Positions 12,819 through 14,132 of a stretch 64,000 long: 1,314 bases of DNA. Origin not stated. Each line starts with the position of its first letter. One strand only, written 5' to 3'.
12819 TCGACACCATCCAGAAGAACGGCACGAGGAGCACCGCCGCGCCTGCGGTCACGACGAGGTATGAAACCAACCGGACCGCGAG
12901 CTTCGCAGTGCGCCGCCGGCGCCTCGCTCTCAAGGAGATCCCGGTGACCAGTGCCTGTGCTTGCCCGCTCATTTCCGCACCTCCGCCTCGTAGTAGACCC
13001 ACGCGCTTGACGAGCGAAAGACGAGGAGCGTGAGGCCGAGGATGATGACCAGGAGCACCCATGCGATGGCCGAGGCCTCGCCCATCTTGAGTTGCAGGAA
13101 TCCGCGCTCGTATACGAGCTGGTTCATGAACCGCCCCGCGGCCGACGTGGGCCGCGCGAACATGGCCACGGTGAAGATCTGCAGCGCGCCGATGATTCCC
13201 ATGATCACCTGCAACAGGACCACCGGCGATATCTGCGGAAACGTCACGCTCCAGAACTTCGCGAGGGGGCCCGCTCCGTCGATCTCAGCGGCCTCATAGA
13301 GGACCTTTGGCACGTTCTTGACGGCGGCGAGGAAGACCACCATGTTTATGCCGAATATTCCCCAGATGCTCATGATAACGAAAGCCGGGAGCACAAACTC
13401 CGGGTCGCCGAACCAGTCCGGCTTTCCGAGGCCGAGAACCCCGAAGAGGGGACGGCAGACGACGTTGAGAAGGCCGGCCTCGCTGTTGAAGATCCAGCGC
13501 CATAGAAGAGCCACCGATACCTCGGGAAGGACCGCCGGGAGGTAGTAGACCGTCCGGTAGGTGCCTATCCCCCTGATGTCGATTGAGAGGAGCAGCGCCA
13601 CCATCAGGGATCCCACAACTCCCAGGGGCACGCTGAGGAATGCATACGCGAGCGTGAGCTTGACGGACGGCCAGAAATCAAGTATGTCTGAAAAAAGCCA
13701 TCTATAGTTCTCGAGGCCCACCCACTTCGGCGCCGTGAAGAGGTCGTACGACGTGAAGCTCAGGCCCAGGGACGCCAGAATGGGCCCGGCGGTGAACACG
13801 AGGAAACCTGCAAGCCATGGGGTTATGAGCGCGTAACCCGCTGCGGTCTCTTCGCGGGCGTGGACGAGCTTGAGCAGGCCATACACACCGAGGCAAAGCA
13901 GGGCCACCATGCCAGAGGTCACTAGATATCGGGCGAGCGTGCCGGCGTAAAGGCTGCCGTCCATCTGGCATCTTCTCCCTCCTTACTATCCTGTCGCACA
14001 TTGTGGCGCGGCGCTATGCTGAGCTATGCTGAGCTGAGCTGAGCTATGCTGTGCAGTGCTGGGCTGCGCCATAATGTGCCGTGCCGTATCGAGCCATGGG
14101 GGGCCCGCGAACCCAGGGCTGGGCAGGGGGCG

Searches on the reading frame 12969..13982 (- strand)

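Call 9: search_protein_families(library=pfam, proteins=[window:12969-13982:-], max_evalue=0.01)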
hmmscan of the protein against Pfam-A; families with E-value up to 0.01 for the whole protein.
window:12969-13982:- (337 aa): 1 family
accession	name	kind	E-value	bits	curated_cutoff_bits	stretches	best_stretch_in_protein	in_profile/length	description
PF00528.27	BPD_transp_1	-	5.5e-15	56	26.4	1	128-322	8-172/184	Binding-protein-dependent transport system inner membrane component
